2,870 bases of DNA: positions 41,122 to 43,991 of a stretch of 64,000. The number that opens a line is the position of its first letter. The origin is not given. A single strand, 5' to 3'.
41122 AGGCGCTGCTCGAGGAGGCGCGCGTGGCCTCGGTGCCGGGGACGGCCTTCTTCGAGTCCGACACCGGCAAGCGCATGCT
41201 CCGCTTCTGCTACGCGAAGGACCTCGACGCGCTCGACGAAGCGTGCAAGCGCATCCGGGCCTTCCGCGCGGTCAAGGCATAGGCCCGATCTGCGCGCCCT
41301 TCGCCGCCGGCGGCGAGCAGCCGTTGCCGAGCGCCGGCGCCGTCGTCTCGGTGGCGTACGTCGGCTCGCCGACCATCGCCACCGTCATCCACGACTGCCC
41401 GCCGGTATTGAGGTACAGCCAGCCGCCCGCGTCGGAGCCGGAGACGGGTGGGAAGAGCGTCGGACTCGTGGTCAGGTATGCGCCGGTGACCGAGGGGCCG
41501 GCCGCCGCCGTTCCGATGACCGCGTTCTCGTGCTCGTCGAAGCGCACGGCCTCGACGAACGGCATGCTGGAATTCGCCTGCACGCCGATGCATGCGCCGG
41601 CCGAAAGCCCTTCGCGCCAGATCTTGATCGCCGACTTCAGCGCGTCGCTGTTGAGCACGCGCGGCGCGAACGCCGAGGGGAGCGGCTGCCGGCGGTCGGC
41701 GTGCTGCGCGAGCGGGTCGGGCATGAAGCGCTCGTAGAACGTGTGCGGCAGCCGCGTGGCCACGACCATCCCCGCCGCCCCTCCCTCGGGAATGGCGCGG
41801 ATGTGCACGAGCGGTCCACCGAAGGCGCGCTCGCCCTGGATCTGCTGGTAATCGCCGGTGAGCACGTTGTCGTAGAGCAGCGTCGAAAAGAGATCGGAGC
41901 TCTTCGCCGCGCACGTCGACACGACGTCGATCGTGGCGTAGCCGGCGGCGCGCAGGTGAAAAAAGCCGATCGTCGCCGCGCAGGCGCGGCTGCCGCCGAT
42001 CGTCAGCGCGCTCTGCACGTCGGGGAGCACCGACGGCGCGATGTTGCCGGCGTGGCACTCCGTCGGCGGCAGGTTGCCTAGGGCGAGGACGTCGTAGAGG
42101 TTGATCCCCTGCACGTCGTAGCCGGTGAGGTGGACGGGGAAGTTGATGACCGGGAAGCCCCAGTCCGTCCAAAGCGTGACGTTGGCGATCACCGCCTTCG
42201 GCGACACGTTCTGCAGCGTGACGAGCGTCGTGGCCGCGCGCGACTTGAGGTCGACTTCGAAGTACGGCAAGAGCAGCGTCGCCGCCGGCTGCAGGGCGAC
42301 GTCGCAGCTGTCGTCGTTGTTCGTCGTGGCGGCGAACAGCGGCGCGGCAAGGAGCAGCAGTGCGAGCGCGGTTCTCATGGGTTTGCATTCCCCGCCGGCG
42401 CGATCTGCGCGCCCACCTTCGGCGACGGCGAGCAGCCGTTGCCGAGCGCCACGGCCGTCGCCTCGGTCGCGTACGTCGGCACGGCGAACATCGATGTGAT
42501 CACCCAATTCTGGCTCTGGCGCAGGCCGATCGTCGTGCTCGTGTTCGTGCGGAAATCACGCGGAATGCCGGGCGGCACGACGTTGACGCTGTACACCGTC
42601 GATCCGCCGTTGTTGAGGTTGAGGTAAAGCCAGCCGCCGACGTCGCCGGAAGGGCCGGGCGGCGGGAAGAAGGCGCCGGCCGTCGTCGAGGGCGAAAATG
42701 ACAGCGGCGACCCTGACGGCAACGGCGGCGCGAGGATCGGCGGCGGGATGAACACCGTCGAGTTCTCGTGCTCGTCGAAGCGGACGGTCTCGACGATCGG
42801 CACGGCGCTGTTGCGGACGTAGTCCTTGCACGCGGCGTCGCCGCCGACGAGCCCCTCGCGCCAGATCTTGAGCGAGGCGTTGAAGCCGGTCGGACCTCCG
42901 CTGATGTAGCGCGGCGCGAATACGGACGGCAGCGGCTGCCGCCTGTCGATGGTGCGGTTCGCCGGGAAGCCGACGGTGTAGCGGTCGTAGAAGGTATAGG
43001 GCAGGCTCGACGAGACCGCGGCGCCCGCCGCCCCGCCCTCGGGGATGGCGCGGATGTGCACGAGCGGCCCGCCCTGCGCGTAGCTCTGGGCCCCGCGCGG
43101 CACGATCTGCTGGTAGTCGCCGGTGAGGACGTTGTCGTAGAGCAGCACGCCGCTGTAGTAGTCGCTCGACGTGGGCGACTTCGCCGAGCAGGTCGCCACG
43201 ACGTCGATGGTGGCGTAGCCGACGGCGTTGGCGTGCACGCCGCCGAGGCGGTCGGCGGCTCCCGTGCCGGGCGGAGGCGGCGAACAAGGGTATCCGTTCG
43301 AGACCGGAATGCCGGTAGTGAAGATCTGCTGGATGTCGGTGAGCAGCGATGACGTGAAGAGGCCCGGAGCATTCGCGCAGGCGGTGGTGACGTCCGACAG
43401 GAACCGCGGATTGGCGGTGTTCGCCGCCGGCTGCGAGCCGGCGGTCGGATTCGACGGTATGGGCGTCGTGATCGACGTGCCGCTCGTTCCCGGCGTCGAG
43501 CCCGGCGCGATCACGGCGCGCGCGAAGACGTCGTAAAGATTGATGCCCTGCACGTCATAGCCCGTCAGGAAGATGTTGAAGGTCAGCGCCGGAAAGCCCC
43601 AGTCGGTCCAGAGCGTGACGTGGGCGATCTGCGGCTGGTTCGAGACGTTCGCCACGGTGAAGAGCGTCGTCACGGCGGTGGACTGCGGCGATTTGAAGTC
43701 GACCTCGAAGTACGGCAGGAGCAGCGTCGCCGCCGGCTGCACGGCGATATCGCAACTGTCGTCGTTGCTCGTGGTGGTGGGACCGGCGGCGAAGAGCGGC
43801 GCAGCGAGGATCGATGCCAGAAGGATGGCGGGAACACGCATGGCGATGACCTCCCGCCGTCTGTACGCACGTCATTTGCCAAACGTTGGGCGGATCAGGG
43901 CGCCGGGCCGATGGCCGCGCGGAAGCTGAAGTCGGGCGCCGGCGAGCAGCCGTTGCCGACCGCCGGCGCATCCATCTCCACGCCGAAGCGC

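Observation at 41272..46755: Four tandem, stop/start-coupled paralogs of an unrecognised secreted protein family ('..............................')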

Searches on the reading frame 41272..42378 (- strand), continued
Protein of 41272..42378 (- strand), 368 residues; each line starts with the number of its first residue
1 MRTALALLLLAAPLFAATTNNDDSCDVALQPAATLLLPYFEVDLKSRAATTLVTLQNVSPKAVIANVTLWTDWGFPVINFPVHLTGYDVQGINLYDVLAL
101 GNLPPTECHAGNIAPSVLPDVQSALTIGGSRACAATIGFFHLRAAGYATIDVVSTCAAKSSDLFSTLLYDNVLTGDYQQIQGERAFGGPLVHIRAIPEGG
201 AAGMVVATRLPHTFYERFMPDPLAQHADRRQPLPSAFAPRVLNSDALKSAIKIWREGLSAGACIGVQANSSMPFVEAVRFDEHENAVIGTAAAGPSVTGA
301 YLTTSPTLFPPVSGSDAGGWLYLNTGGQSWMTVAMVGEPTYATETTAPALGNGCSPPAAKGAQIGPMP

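Call 73: search_protein_families(library=pfam, proteins=[L009:6920-7651:+, L009:7688-9451:+, L009:11622-15953:+, L009:16052-17281:+, L009:18300-19799:+, L009:5565-6410:-, L009:19681-20769:+], max_evalue=0.001)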
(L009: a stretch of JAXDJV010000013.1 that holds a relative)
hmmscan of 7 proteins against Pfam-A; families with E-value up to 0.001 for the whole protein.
L009:6920-7651:+ (244 aa): 1 family
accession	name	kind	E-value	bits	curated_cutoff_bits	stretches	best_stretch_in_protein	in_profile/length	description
PF01061.29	ABC2_membrane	-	1.6e-09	38.1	26.9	1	3-204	5-210/211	ABC-2 type transporter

L009:7688-9451:+ (588 aa): 3 families
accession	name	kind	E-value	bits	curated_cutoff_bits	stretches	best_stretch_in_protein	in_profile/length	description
PF13517.12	FG-GAP_3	-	1.5e-33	115.6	26.9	3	492-555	1-61/61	FG-GAP-like repeat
PF01839.29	FG-GAP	-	2.3e-22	78.9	22.1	0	251-269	4-22/37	FG-GAP repeat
PF16743.10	PliI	-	4.6e-07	30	27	1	539-569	61-91/123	Periplasmic lysozyme inhibitor of I-type lysozyme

L009:11622-15953:+ (1444 aa): 2 families
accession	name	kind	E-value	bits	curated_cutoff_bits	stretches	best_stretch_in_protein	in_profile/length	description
PF18911.6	PKD_4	-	7.7e-59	196.2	27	5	1162-1229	10-76/85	PKD domain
PF00801.26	PKD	-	3.9e-45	152.2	23.5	5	1272-1342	11-80/80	PKD domain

L009:16052-17281:+ (410 aa): 4 families
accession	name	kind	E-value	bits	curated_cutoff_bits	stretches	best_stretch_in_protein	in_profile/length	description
PF00005.33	ABC_tran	-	3.4e-21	76.7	25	1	44-176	1-136/137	ABC transporter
PF14524.12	Wzt_C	-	2.7e-09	37.6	30.4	1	266-382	10-130/143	Wzt C-terminal domain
PF13476.12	AAA_23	-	0.00019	22.6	27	1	45-86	11-51/201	AAA domain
PF13304.12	AAA_21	-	0.00076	20.1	27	0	58-103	3-54/304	AAA domain, putative AbiEii toxin, Type IV TA system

L009:18300-19799:+ (500 aa): 6 families
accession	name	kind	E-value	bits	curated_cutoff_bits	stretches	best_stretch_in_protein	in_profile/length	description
PF13489.12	Methyltransf_23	-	1.7e-18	67.3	27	1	277-428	11-163/164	Methyltransferase domain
PF08242.18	Methyltransf_12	-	8.4e-11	42.9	30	1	293-379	1-98/98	Methyltransferase domain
PF08241.18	Methyltransf_11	-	3.8e-09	37.5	21.2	1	293-381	1-95/95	Methyltransferase domain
PF13649.12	Methyltransf_25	-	2.1e-07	32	27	1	292-377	1-97/97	Methyltransferase domain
PF00535.33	Glycos_transf_2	-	2.9e-06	27.7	23.3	1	21-109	40-125/168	Glycosyl transferase family 2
PF13847.12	Methyltransf_31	-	1.1e-05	25.6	27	1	289-395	4-124/145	Methyltransferase domain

L009:5565-6410:- (282 aa): 4 families
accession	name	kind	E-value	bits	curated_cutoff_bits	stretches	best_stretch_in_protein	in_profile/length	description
PF13424.12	TPR_12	-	3.8e-09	37.1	30.1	1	82-140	14-74/77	Tetratricopeptide repeat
PF17874.7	TPR_MalT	-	4.2e-09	36.6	45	1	85-260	15-192/336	MalT-like TPR region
PF07719.23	TPR_2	-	1.3e-07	31.6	27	0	113-140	3-30/34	Tetratricopeptide repeat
PF00515.34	TPR_1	-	1.4e-05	25.1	27.8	1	113-140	3-30/34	Tetratricopeptide repeat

L009:19681-20769:+ (363 aa): 1 family
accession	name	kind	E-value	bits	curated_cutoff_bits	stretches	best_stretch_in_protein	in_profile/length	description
PF13527.13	Acetyltransf_9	-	5.2e-09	36.6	25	1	42-165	2-120/127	Acetyltransferase (GNAT) domain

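Call 83: find_related_loci(query=A3, collection=viral_contigs, flank=5000)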
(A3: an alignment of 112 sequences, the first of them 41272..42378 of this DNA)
Query A3 (368 aa) in viral_contigs; peptide patterns used: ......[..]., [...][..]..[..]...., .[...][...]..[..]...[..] (x = any residue, [..] = any of these).
89 stretches matched a pattern, but none encodes a relative of the query by tblastn (E <= 1e-3).

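Call 87: search_protein_families(library=pfam, proteins=[L071:2606-3748:+, L071:3751-5931:-, L071:5805-6530:-, L071:7088-8527:+, L071:8536-9033:+, L071:9018-9872:+, L071:12637-13083:+, L071:13062-14408:+, L071:14305-15798:+, L071:17100-19166:+], max_evalue=0.001)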
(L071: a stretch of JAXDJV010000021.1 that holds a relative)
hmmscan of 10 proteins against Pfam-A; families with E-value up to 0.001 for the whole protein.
L071:2606-3748:+ (381 aa): 3 families
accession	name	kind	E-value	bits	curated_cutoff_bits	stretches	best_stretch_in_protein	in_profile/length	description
PF13692.12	Glyco_trans_1_4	-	5.5e-10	40.1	27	1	204-342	19-142/142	Glycosyl transferases group 1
PF00534.26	Glycos_transf_1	-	2.3e-09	37.5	26.4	1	293-354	109-170/172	Glycosyl transferases group 1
PF13524.12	Glyco_trans_1_2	-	1e-05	25.9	25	1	254-353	29-125/144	Glycosyl transferase-like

L071:3751-5931:- (727 aa): 0 families

L071:5805-6530:- (242 aa): 0 families

L071:7088-8527:+ (480 aa): 2 families
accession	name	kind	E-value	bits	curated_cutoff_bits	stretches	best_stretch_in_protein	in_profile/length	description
PF02397.22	Bac_transf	-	3.1e-69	232.5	27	1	287-474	1-178/179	Bacterial sugar transferase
PF13727.12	CoA_binding_3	-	1.4e-12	48.4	25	1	75-248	6-172/175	CoA-binding domain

L071:8536-9033:+ (166 aa): 3 families
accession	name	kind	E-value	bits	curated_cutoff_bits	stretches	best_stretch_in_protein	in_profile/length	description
PF12867.12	DinB_2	-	3.9e-19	69.8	24.8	1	14-137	4-128/128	DinB superfamily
PF05163.17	DinB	-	1e-14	55.3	23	1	7-158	7-159/165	DinB family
PF04978.18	MST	-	1.4e-06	29.2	27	1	10-137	4-140/149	Mycothiol-S-transferase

L071:9018-9872:+ (285 aa): 0 families

L071:12637-13083:+ (149 aa): 0 families

L071:13062-14408:+ (449 aa): 0 families

L071:14305-15798:+ (498 aa): 3 families
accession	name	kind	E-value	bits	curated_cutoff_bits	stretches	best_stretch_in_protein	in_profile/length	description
PF00282.25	Pyridoxal_deC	-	1.2e-96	324.2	27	1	67-436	1-374/375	Pyridoxal-dependent decarboxylase conserved domain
PF01212.27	Beta_elim_lyase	-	3.4e-06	27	27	1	205-419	73-234/288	Beta-eliminating lyase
PF05889.19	SepSecS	-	0.00046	19.4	21.1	1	211-347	109-243/389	O-phosphoseryl-tRNA(Sec) selenium transferase, SepSecS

L071:17100-19166:+ (689 aa): 5 families
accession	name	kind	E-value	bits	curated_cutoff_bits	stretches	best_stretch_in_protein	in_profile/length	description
PF00270.35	DEAD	-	3.7e-51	173.6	26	1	42-207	1-165/167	DEAD/DEAH box helicase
PF00271.37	Helicase_C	-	1.8e-32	112.3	23.5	1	243-352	1-110/110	Helicase conserved C-terminal domain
PF03880.21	DbpA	-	8.4e-23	80.7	25.6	1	481-551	1-71/72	DbpA RNA binding domain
PF25399.1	DeaD_dimer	-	1.4e-16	60.7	23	1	386-448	1-63/67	RNA helicase DeaD dimerization domain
PF04851.21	ResIII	-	1.3e-06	28.9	22.5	1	57-202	25-162/164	Type III restriction enzyme, res subunit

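Call 89: search_protein_families(library=pfam, proteins=[L025:12928-14043:+, L025:14365-15207:-, L025:15496-16767:-, L025:16935-17828:-, L025:17958-18542:-, L025:19234-19641:+, L025:19685-20443:-, L025:20534-21265:-], max_evalue=0.001)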
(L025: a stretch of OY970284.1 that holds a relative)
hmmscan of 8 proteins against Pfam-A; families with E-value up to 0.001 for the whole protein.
L025:12928-14043:+ (372 aa): 0 families

L025:14365-15207:- (281 aa): 6 families
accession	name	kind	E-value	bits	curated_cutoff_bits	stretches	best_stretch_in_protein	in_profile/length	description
PF24481.2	CT398_CC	-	1.7e-08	35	27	1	55-230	3-178/180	CT398-like coiled coil hairpin domain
PF02591.20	Zn_ribbon_9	-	1.8e-08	34.8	29.1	1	243-274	1-33/33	C4-type zinc ribbon domain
PF14662.11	KASH_CCD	-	7.2e-05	23.3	43.3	1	80-227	34-184/191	Coiled-coil region of CCDC155 or KASH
PF11932.13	DUF3450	-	0.00017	21.4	32.6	0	158-237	16-94/241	Protein of unknown function (DUF3450)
PF00038.26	Filament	-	0.00041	20.5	40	0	115-210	187-280/313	Intermediate filament protein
PF02183.23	HALZ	-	0.00079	20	28.1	0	76-103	13-40/43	Homeobox associated leucine zipper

L025:15496-16767:- (424 aa): 1 family
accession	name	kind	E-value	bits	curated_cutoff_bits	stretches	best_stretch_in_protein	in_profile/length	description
PF01476.26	LysM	-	1.6e-08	34.8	20.9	1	78-124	1-42/43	LysM domain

L025:16935-17828:- (298 aa): 1 family
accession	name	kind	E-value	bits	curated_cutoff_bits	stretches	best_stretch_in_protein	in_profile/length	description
PF01464.25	SLT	-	6.6e-31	106.7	21.3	1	154-258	2-112/117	Transglycosylase SLT domain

L025:17958-18542:- (195 aa): 1 family
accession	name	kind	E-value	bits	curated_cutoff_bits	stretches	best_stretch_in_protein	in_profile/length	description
PF01871.22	AMMECR1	-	3e-54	183.4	25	1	27-193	3-168/168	AMMECR1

L025:19234-19641:+ (136 aa): 0 families

L025:19685-20443:- (253 aa): 1 family
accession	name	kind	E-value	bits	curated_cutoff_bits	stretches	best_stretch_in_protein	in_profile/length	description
PF01026.27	TatD_DNase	-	3e-84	282.8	27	1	5-248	1-253/253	TatD related DNase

L025:20534-21265:- (244 aa): 2 families
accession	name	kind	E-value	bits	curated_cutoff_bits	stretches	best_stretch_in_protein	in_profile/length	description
PF02803.24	Thiolase_C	-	3.7e-50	169.1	27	1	121-243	1-123/123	Thiolase, C-terminal domain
PF00108.29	Thiolase_N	-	2.6e-39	135.6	26.4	1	5-113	151-259/260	Thiolase, N-terminal domain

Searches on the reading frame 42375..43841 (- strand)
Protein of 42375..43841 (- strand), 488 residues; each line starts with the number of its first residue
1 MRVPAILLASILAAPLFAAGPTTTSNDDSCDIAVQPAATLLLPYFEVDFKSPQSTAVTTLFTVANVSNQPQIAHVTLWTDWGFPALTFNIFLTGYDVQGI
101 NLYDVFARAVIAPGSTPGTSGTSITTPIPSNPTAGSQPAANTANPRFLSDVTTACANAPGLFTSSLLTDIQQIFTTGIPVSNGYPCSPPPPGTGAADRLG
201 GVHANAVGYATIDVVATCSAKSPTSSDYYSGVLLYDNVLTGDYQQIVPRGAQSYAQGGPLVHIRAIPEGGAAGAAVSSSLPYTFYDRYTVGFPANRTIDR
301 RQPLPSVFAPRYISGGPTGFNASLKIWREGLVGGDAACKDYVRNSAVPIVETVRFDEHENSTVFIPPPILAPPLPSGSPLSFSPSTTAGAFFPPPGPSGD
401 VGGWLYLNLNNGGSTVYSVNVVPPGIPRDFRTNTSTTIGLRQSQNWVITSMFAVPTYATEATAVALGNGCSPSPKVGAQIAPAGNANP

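Call 4: search_protein_families(library=pfam, proteins=[window:42375-43841:-], max_evalue=1)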
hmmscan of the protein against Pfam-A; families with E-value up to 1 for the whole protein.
window:42375-43841:- (488 aa): 0 families

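Call 5: search_protein_families(library=ncbifam, proteins=[window:42375-43841:-], max_evalue=1)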
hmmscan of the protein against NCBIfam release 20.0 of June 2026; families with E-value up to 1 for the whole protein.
window:42375-43841:- (488 aa): 0 families

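Call 6: search_solved_structures(query=window:42375-43841:-, max_evalue=10)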
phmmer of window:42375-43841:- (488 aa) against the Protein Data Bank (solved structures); distinct sequences matched with E-value up to 10: 0.

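Call 8: find_homologous_proteins(query=window:42375-43841:-)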
Query window:42375-43841:- (488 aa): 3260 proteins with E <= 0.001 among 8000 candidates; the best 120 are listed.
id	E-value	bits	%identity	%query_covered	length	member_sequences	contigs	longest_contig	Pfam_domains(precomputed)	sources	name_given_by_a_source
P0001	0.0e+0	1089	100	100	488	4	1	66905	-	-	-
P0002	5.8e-266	901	83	99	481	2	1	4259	-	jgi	jgi:hypothetical protein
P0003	3.7e-263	892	80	100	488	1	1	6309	-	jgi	-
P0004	2.8e-235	800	75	100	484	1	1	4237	-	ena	-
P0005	7.4e-231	785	71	100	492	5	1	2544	-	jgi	jgi:hypothetical protein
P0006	4.7e-227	773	73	100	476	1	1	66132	-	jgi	jgi:hypothetical protein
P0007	3.1e-226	770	72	100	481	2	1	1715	-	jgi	jgi:hypothetical protein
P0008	4.6e-226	770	72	100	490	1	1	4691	-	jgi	jgi:hypothetical protein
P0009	2.5e-224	764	72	100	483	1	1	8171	-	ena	-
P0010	2.1e-223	761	72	97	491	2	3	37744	-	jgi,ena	jgi:hypothetical protein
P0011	5.0e-222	756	72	100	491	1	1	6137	-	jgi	jgi:hypothetical protein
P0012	3.5e-221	753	71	100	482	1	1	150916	-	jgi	jgi:hypothetical protein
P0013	1.8e-217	741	70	96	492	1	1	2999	-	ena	-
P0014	8.8e-210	716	68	100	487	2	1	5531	-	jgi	-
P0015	7.1e-200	683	48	92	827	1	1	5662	-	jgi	jgi:hypothetical protein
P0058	2.4e-161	556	57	99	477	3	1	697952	-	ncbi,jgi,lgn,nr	ncbi:MAG: hypothetical protein QOI24_3618 [Acidobacteriota bacterium]|jgi:hypothetical protein|nr:hy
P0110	6.4e-149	515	40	99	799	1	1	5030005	-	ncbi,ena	-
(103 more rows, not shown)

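Call 32: find_encoding_contigs(protein=P0110, flank=10000, max_places=3)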
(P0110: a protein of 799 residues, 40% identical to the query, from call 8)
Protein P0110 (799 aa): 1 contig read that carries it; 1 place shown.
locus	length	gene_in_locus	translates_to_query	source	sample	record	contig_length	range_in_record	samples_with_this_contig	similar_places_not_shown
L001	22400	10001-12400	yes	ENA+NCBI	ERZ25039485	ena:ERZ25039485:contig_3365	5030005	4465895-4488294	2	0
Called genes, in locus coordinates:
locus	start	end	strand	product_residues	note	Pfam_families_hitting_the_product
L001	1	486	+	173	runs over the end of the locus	-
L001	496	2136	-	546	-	PF02310:B12-binding, PF04055:Radical_SAM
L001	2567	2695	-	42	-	-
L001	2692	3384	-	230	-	PF18928:DUF5677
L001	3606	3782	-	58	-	-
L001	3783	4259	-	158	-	-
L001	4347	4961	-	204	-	PF01810:LysE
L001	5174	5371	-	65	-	PF09720:Unstab_antitox (weak)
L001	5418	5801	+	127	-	PF13474:SnoaL_3, PF13577:SnoaL_4 (weak), PF14534:DUF4440, PF12680:SnoaL_2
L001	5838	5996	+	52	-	PF18919:DUF5670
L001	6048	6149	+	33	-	-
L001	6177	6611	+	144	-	PF13098:Thioredoxin_2 (weak), PF13432:TPR_16 (faint)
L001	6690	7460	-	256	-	PF03437:BtpA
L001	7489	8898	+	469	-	PF01406:tRNA-synt_1e, PF09334:tRNA-synt_1g (weak), PF09190:DALR_2, PF23493:CysS_C (weak)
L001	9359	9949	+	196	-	PF01330:RuvA_N, PF12826:HHH_2 (faint), PF00633:HHH (faint), PF14520:HHH_5, PF07499:RuvA_C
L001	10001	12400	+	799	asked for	-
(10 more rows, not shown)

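Call 33: find_encoding_contigs(protein=P0058, flank=10000, max_places=3)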
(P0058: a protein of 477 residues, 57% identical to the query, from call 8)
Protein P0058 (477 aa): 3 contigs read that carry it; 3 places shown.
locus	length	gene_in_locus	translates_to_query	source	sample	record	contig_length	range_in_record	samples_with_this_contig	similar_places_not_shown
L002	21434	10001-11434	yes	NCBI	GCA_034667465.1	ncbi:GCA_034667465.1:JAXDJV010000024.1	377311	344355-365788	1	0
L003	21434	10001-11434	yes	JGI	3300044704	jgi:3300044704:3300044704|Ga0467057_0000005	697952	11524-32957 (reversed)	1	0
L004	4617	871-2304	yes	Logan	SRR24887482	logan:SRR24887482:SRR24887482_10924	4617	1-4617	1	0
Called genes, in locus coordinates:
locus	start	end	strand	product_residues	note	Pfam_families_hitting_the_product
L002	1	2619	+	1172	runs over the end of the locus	PF02463:SMC_N, PF13175:AAA_15 (weak), PF13476:AAA_23, PF06470:SMC_hinge (weak), PF13304:AAA_21 (weak)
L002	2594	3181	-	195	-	PF05685:Uma2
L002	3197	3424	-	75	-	-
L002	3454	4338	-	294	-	PF01569:PAP2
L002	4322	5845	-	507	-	PF13231:PMT_2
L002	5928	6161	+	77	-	PF04325:DUF465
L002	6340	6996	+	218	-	PF02666:PS_Dcarbxylase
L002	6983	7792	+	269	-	PF01066:CDP-OH_P_transf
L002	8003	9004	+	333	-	PF02774:Semialdhyde_dhC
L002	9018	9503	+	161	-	PF00578:AhpC-TSA, PF08534:Redoxin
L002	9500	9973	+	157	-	PF12867:DinB_2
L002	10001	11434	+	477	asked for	-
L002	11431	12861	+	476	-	-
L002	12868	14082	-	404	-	PF00155:Aminotran_1_2, PF01041:DegT_DnrJ_EryC1 (weak)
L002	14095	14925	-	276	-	PF06325:PrmA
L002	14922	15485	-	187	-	PF00719:Pyrophosphatase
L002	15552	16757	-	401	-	-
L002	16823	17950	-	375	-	PF00226:DnaJ, PF01556:DnaJ_C, PF00684:DnaJ_CXXCXGXG, PF27439:DnaJ_C_2 (weak)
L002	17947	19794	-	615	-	PF00012:HSP70, PF06723:MreB_Mbl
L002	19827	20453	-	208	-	PF01025:GrpE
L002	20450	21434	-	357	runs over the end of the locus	PF01628:HrcA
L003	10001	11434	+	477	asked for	-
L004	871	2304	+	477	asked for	-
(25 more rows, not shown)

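Call 84: search_dna_similar(query=window:42375-43841:-, collection=plasmids, mode=protein, max_rows=10)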
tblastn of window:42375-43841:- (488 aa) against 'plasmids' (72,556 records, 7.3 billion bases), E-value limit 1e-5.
No match.
